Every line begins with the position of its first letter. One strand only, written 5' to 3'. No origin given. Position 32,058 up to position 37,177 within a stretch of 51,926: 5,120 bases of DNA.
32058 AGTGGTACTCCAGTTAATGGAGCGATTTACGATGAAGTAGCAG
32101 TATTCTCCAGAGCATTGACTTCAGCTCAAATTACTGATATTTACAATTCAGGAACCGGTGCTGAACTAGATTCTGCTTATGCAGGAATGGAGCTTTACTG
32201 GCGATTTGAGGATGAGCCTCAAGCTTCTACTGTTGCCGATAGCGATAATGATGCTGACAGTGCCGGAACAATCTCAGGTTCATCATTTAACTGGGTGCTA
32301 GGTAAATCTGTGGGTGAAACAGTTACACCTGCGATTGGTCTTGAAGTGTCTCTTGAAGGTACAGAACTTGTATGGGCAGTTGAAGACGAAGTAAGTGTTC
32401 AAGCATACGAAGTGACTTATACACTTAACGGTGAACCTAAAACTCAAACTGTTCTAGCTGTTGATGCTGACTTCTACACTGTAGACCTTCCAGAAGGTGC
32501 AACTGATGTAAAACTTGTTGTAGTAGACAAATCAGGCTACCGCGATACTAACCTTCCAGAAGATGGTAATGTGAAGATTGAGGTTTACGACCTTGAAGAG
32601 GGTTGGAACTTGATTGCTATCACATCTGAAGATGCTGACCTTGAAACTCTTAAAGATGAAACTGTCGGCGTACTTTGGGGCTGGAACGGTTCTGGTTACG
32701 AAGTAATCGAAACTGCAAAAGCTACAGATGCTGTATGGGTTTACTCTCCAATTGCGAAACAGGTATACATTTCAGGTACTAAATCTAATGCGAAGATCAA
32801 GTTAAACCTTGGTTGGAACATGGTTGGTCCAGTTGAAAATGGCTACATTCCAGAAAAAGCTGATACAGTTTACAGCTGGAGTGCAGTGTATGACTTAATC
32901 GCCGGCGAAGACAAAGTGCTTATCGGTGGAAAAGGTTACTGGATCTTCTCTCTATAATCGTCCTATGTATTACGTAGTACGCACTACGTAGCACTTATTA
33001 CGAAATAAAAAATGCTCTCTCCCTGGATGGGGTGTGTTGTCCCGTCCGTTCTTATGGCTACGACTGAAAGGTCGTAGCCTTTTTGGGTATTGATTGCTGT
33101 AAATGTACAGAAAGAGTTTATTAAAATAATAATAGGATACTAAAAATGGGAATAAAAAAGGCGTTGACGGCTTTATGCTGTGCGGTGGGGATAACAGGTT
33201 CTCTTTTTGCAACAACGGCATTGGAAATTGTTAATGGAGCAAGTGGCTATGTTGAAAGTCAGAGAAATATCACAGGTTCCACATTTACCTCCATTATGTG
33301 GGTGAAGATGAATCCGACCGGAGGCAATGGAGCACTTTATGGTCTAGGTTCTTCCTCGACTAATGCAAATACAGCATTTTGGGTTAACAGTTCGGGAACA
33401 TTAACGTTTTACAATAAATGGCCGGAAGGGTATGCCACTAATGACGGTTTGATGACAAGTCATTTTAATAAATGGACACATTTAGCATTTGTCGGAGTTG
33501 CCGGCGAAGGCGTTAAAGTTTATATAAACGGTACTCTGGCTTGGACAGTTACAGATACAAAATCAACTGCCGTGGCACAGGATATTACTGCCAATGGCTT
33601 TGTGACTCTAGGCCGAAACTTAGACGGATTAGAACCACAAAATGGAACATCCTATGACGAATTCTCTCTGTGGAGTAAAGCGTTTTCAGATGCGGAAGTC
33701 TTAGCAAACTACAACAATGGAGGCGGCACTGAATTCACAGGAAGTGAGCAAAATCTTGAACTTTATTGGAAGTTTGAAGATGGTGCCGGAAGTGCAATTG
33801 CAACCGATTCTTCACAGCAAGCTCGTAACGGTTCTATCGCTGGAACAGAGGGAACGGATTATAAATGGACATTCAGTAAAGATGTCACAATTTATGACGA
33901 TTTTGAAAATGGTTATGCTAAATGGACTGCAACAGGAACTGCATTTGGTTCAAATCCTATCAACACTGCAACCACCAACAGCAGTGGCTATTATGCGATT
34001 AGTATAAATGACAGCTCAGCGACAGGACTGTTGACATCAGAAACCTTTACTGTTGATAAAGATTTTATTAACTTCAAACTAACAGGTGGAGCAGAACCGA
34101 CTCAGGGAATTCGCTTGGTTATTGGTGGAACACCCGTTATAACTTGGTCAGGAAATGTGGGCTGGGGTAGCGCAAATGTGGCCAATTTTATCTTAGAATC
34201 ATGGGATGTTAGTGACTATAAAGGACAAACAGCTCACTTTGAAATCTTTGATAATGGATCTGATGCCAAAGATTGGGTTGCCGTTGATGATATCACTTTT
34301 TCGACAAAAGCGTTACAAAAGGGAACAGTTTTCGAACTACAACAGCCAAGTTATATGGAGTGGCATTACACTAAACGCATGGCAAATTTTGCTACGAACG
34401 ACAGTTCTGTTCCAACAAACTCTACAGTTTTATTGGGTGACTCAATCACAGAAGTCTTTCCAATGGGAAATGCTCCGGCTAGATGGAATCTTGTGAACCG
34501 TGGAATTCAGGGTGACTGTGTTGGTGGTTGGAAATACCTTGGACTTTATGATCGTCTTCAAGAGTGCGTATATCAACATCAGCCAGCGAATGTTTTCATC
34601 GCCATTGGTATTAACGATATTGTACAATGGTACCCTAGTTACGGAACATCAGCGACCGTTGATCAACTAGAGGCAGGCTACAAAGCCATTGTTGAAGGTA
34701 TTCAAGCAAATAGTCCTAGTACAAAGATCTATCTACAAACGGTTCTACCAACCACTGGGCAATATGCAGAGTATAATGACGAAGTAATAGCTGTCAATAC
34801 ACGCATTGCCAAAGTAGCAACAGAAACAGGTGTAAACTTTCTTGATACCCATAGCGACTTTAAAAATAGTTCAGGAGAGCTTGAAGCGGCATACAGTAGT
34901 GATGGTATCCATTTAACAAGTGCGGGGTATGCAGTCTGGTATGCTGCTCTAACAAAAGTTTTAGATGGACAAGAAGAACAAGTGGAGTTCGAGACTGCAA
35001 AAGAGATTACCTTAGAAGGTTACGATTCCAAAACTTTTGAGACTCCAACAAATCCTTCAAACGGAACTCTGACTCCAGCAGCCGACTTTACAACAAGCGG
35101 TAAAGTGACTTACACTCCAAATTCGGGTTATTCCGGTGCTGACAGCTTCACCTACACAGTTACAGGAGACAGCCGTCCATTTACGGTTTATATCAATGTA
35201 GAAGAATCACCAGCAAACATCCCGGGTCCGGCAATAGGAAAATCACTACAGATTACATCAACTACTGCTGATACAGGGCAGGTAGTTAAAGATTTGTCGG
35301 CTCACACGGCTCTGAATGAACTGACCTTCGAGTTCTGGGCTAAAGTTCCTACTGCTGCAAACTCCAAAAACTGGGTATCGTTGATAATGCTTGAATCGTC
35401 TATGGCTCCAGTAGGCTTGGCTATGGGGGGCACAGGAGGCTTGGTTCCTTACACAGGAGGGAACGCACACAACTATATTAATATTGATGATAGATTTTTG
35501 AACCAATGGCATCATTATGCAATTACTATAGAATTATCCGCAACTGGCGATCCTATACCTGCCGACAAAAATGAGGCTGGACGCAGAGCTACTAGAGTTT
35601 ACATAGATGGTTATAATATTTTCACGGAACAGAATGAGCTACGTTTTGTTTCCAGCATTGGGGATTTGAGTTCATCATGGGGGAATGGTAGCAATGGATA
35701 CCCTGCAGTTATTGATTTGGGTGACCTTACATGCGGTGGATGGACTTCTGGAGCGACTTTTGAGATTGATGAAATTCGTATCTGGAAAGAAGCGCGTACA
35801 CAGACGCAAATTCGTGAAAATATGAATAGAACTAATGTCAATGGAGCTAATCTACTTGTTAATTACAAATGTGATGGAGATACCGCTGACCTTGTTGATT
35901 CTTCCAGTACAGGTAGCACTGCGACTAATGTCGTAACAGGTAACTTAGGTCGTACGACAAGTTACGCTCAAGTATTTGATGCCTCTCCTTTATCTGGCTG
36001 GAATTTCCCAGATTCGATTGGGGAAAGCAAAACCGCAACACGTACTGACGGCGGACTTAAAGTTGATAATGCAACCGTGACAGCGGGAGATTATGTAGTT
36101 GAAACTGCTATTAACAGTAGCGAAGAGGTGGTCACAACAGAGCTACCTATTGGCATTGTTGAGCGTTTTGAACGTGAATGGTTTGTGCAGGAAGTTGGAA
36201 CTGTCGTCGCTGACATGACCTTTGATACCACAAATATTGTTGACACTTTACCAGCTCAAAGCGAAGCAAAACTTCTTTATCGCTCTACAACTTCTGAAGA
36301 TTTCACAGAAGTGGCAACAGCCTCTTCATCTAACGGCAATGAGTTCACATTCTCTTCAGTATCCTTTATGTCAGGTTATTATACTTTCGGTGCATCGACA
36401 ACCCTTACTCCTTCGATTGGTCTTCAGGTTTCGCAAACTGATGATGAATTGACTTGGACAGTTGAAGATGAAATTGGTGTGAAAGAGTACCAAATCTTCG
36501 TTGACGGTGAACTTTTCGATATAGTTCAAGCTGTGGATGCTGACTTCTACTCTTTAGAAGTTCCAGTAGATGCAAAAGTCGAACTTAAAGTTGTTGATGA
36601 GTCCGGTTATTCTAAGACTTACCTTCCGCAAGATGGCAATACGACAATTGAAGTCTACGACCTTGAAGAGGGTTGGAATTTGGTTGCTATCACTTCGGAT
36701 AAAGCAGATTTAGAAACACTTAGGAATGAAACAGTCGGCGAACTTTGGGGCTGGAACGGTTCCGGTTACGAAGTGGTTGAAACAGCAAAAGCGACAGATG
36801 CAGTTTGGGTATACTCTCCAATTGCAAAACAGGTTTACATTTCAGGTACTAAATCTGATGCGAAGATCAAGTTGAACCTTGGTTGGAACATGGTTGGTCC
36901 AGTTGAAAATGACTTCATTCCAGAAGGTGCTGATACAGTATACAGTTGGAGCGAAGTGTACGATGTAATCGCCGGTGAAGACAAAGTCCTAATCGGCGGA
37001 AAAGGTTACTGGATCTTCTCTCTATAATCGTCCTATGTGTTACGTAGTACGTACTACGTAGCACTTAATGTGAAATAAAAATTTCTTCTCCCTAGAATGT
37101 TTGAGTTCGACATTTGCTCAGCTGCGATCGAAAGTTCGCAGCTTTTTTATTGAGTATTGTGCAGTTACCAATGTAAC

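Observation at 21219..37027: Duplicated module: transmembrane Ser/Thr kinase, ECF sigma factor without anti-sigma, and giant secreted LamG-type protein(s)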

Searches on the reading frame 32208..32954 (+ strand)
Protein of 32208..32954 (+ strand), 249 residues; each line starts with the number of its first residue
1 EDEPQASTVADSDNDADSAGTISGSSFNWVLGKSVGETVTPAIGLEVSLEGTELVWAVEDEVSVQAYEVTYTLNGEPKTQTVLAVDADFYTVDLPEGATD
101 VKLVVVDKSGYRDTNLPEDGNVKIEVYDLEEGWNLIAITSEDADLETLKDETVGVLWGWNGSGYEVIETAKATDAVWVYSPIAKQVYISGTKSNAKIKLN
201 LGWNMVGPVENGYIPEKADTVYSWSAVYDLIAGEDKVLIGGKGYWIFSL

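Call 61: find_homologous_proteins(query=window:32208-32954:+, max_evalue=0.001)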
Query window:32208-32954:+ (249 aa): 5 proteins with E <= 0.001 among 934 candidates.
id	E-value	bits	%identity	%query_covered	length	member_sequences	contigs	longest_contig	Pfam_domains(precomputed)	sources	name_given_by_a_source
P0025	1.3e-99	351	69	100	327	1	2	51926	-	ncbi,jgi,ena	-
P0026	4.0e-88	313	60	100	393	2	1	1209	PF13385.14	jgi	jgi:hypothetical protein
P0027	6.7e-77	276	57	100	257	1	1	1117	-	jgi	jgi:hypothetical protein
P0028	3.8e-51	192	44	98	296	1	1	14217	PF17164.11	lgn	-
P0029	2.7e-29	120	93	27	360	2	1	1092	-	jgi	-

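Call 71: search_protein_representatives(alignment_id=A4)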
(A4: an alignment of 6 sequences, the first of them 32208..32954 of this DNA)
Query: 6 sequences, 255 profile positions. Proteins with E-value up to 0.001 (for the whole library): 1116; up to 1e-10: 259; up to 1e-30: 177. The best 150 are listed.
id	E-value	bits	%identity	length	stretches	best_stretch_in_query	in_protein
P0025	2.4e-129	446.5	-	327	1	1-255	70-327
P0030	3.3e-125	432.9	-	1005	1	1-255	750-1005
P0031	5.8e-125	432.1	-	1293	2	5-255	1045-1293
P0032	1.1e-124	431.2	-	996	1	1-255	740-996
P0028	3.8e-117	406.5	-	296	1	2-255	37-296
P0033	6.3e-110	382.8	-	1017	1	1-255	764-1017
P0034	2.5e-106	371.0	-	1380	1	46-255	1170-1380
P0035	1.1e-105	368.9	-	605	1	43-255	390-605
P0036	5.9e-104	363.3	-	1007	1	28-255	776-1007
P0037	1.2e-102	359.0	-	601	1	43-255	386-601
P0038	2.4e-102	358.0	-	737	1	41-255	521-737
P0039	3.8e-100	350.8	-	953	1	41-255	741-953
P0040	2.4e-97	341.6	-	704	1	39-255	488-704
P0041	1.0e-96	339.5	-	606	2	26-255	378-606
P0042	2.0e-96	338.6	-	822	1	10-255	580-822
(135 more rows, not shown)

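Call 73: predict_structure(alignment_id=A4)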
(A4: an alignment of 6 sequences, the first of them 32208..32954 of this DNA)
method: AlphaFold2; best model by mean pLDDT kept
length: 249 residues; sequences in the alignment: 6
mean_pLDDT: 61.8   pTM: 0.40
mean pLDDT of the five models: 61.8, 60.7, 60.6, 58.0, 57.2
residues with pLDDT >= 90: 12; 70-90: 108; 50-70: 37; < 50: 92
segments of 3 or more residues with pLDDT < 50: 1-40, 196-213, 217-249
pLDDT, mean of each block of 10 residues (from residue 1): 31 31 27 34 67 78 86 90 82 86 85 73 69 69 83 76 71 73 76 52 39 47 44 36 35
secondary structure, 60 per line:
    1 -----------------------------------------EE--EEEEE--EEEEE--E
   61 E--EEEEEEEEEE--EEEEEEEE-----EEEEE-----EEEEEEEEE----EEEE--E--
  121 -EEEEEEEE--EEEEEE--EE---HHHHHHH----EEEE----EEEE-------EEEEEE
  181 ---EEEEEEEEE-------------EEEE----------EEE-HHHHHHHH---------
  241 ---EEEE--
elements in order: E46-50 E53-57 E64-73 E76-83 E89-93 E99-107 E112-115 E122-129 E132-137 H145-151 E156-159 E164-167 E175-180 E184-192 E206-209 E220-222 H224-231 E244-247

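Call 74: search_protein_families(library=pfam, alignment_id=A5, max_evalue=0.0001)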
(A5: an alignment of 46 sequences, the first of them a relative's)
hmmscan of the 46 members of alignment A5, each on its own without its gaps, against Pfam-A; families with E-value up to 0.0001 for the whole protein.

A. member 1, P0030 (1005 aa): 1 family
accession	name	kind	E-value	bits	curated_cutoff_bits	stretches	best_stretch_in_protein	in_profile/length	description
PF07532.17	Big_4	-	4.9e-05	23.2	22.1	0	509-549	15-56/59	Bacterial Ig-like domain (group 4)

B. families by the number of members that match (of 46 scanned): 33 families (the first 25 are shown)
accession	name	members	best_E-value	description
PF13385.13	Laminin_G_3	24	2.8e-45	Concanavalin A-like lectin/glucanases superfamily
PF00041.27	fn3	9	6.6e-10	Fibronectin type III domain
PF20009.4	GEVED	5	1.8e-23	GEVED domain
PF17963.7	Big_9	5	3.7e-13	Bacterial Ig domain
PF17892.7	Cadherin_5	5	2.7e-08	Cadherin-like domain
PF14873.11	BNR_assoc_N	4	2.8e-14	N-terminal domain of BNR-repeat neuraminidase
PF02210.31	Laminin_G_2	4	3.7e-13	Laminin G domain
PF03629.24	SASA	3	6.2e-39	Carbohydrate esterase, sialic acid-specific acetylesterase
PF13229.12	Beta_helix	3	2.2e-11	Right handed beta helix region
PF24517.2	CBM96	2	1.1e-30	Carbohydrate-binding module family 96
PF00054.30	Laminin_G_1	2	8.7e-11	Laminin G domain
PF07532.17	Big_4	2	2.8e-06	Bacterial Ig-like domain (group 4)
PF13306.12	LRR_5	1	1.9e-52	BspA type Leucine rich repeat region (6 copies)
PF00704.34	Glyco_hydro_18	1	5.5e-35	Glycosyl hydrolases family 18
PF02836.23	Glyco_hydro_2_C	1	1.1e-27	Glycosyl hydrolases family 2, TIM barrel domain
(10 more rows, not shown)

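Call 75: find_encoding_contigs(protein=P0034, flank=8000, max_places=3)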
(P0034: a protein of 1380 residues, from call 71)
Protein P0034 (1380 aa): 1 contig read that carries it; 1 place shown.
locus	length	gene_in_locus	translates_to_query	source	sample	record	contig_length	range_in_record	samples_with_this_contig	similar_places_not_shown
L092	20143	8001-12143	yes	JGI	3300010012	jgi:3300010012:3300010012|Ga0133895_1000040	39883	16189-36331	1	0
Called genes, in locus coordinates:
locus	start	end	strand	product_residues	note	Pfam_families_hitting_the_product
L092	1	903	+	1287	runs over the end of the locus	PF02837:Glyco_hydro_2_N, PF22666:Glyco_hydro_2_N2, PF00703:Glyco_hydro_2, PF02836:Glyco_hydro_2_C, PF16353:LacZ_4, PF02929:Bgal_small_N, PF00754:F5_F8_type_C, PF22633:F5_F8_type_C_2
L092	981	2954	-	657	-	PF02838:Glyco_hydro_20b, PF00728:Glyco_hydro_20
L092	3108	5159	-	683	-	PF00069:Pkinase, PF07714:PK_Tyr_Ser-Thr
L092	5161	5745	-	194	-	PF04542:Sigma70_r2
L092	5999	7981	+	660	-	PF02838:Glyco_hydro_20b, PF00728:Glyco_hydro_20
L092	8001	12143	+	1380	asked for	PF13385:Laminin_G_3, PF00041:fn3 (weak), PF13385:Laminin_G_3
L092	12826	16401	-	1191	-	PF02837:Glyco_hydro_2_N, PF22666:Glyco_hydro_2_N2 (weak), PF00703:Glyco_hydro_2, PF02836:Glyco_hydro_2_C, PF16353:LacZ_4, PF02929:Bgal_small_N, PF00754:F5_F8_type_C, PF22633:F5_F8_type_C_2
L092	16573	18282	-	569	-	PF00069:Pkinase, PF07714:PK_Tyr_Ser-Thr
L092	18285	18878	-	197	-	PF00196:GerE (faint), PF04542:Sigma70_r2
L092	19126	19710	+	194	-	PF00210:Ferritin, PF02915:Rubrerythrin, PF23458:DUF7130 (weak), PF21349:RUBY_RBDX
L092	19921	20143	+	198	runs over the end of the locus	PF08448:PAS_4 (weak)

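Call 82: search_protein_families(library=pfam, proteins=[window:32310-32954:+], max_evalue=1)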
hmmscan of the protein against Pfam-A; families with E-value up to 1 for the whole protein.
window:32310-32954:+ (215 aa): 3 families
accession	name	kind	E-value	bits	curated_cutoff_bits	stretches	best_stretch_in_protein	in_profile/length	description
PF12733.13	Cadherin-like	-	0.005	17.7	24.2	1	29-76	34-76/89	Cadherin-like beta sandwich domain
PF04151.21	PPC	-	0.047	15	25.9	1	52-96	1-34/70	Bacterial pre-peptidase C-terminal domain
PF17996.7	CE2_N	-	0.052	14.1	27.9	1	6-73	17-84/108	Carbohydrate esterase 2 N-terminal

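Call 90: predict_structure(alignment_id=A6)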
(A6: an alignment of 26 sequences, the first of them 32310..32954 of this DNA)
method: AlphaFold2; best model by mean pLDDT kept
length: 215 residues; sequences in the alignment: 26
mean_pLDDT: 93.0   pTM: 0.86
mean pLDDT of the five models: 93.0, 92.9, 91.9, 88.0, 84.3
residues with pLDDT >= 90: 179; 70-90: 30; 50-70: 2; < 50: 4
segments of 3 or more residues with pLDDT < 50: 1-4
pLDDT, mean of each block of 10 residues (from residue 1): 62 95 91 97 96 94 96 86 92 96 97 92 94 97 97 96 97 96 96 88 94 97
secondary structure, 60 per line:
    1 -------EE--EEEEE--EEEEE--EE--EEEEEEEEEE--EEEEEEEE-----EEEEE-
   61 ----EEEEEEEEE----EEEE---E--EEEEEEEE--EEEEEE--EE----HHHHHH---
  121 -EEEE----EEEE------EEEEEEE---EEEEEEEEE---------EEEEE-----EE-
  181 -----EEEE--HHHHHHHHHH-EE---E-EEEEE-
elements in order: E12-16 E19-23 E30-39 E42-49 E55-59 E65-73 E78-81 E88-95 E98-103 H112-117 E122-125 E130-133 E140-146 E150-158 E168-172 E186-189 H192-201 E210-214

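Call 92: fold_search(model_id=the predicted structure, library=pdb)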
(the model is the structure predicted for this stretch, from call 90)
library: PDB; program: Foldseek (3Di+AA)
matches with E <= 10: 1617; with E <= 0.001: 0
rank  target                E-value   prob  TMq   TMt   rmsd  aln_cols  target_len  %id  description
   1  6tpt                  3.0e-03  0.95  0.24  0.26  19.9       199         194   10  Crystal structures of FNIII domain three and four of the human leucocyte common antigen-related protein, LAR (released 2020-05-13)
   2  7mqy                  4.1e-03  0.77  0.24  0.16  16.9       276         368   12  Zebrafish CNTN4 APLP2 complex (released 2022-01-05)
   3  5e55_B                5.8e-03  0.91  0.23  0.18  15.9       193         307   13  Crystal structure of mouse CNTN6 FN1-FN3 domains (released 2016-08-31)
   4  5e55_A                5.8e-03  0.89  0.23  0.18  14.9       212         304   11  Crystal structure of mouse CNTN6 FN1-FN3 domains (released 2016-08-31)
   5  3lpw_A                7.8e-03  0.94  0.26  0.28  18.4       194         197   12  Crystal structure of the FnIII-tandem A77-A78 from the A-band of titin (released 2010-09-08)
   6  6mfa                  8.3e-03  0.87  0.25  0.17  14.5       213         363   13  Fragment of human fibronectin containing the 4th-7th type III domains (released 2019-09-18)
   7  3b5h_C                9.1e-03  0.85  0.24  0.27  15.9       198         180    8  Crystal structure of the extracellular portion of HAb18G/CD147 (released 2008-05-06)
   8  9gsd_B                9.1e-03  0.66  0.22  0.22  16.4       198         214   15  Cryo-EM structure of mouse PMCA-NPTN complex captured in E2 state (BEF3) (released 2025-08-06)
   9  4u3h                  1.3e-02  1.00  0.27  0.49   3.7        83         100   24  Crystal structure of FN3con (released 2015-02-11)
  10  2ibg_B                1.3e-02  0.90  0.24  0.25  15.9       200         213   16  Crystal Structure of Hedgehog Bound to the FNIII Domains of Ihog (released 2006-10-24)
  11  7y6e_D                1.4e-02  0.90  0.25  0.27  14.9       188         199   12  Crystal structure of sDscam FNIII23 domains, isoform Beta2v6 (released 2023-05-24)
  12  6gvk_A                1.4e-02  0.84  0.24  0.25  11.4       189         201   15  Second pair of Fibronectin type III domains of integrin beta4 (T1663R mutant) bound to the bullous pemphigoid antigen  (released 2019-03-20)
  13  3lpw_B                1.7e-02  0.84  0.25  0.27  18.0       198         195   10  Crystal structure of the FnIII-tandem A77-A78 from the A-band of titin (released 2010-09-08)
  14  7y6e_B                1.9e-02  0.89  0.25  0.28  14.9       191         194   11  Crystal structure of sDscam FNIII23 domains, isoform Beta2v6 (released 2023-05-24)
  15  9nrx_J                1.9e-02  0.18  0.17  0.12  28.3       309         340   11  Venezuelan Equine Encephalitis Virus in complex with the single domain antibody V2B3 (released 2025-12-03)
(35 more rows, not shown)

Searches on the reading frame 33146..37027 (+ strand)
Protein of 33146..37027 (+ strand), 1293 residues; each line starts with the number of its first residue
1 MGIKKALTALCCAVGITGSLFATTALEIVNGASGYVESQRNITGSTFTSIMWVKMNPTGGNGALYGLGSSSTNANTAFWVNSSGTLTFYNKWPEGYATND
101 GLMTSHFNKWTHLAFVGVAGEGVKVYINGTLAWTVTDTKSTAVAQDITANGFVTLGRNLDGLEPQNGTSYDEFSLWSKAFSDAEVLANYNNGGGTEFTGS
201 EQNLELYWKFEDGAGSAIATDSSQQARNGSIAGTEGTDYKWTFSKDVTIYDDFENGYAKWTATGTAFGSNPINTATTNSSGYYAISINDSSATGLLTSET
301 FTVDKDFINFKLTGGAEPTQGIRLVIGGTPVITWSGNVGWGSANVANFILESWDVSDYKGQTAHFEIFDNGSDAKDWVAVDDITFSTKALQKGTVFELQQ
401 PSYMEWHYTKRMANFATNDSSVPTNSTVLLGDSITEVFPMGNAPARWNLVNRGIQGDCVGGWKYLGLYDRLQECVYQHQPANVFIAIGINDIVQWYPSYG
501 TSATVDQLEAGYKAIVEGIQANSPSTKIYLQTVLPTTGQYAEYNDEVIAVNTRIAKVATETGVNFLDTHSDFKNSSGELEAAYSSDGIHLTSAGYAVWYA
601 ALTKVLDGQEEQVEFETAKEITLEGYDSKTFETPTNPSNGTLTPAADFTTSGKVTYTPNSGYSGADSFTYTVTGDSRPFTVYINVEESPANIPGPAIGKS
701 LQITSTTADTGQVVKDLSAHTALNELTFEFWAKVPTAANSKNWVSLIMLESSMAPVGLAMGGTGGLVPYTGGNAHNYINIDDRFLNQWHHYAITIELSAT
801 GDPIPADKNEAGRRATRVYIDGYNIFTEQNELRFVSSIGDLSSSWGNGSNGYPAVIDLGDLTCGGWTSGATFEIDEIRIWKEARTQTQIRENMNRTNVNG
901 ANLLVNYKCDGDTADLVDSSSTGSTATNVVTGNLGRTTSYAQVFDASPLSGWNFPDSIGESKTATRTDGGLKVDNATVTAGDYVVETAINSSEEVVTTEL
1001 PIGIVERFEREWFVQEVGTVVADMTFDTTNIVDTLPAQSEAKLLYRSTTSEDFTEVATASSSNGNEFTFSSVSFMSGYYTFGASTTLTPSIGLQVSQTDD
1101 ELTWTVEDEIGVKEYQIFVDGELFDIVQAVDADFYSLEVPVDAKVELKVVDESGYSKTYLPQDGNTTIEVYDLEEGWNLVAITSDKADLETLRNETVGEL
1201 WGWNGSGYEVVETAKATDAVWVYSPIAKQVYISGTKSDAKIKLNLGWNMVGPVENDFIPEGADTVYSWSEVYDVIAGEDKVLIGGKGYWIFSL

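Call 4: search_protein_families(library=pfam, proteins=[window:33146-37027:+], max_evalue=0.01)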
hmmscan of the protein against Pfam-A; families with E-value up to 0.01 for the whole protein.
window:33146-37027:+ (1293 aa): 5 families
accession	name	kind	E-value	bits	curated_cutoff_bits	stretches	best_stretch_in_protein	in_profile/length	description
PF13472.12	Lipase_GDSL_2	-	1.2e-22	81.7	32.9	1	430-597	2-178/178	GDSL-like Lipase/Acylhydrolase family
PF00657.28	Lipase_GDSL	-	1.5e-09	38.7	23.6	1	449-600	44-206/208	GDSL-like Lipase/Acylhydrolase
PF17963.7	Big_9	-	1.2e-06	29.7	23.6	1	627-675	33-76/89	Bacterial Ig domain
PF04311.20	DUF459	-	1.4e-05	25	27.2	1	466-598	46-190/197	Protein of unknown function (DUF459)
PF17892.7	Cadherin_5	-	0.0055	16.9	26.5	1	650-675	59-84/98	Cadherin-like domain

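Call 13: search_protein_families(library=ncbifam, proteins=[window:33146-37027:+], max_evalue=0.01)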
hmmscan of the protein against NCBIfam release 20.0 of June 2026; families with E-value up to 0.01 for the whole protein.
window:33146-37027:+ (1293 aa): 2 families
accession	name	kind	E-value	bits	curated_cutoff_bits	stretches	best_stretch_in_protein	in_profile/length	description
NF012211.1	tand_rpt_95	domain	2.9e-06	27.1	90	1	634-686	34-85/98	tandem-95 repeat protein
NF042968.1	AcxylEst_AxeA1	equivalog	9.1e-06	24.2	700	1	478-594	342-451/459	acetylxylan esterase AxeA1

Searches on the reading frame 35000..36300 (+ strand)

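Call 82: search_protein_families(library=pfam, proteins=[window:35000-36300:+], max_evalue=1)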
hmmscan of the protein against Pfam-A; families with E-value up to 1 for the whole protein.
window:35000-36300:+ (433 aa): 3 families
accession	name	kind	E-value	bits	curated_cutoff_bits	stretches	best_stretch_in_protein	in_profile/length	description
PF13385.13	Laminin_G_3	-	6.8e-07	30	27.6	1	103-271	14-150/151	Concanavalin A-like lectin/glucanases superfamily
PF17963.7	Big_9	-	5.2e-06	27.7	23.6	1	14-58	38-77/89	Bacterial Ig domain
PF17892.7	Cadherin_5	-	0.0043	17.3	26.5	1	32-57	59-84/98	Cadherin-like domain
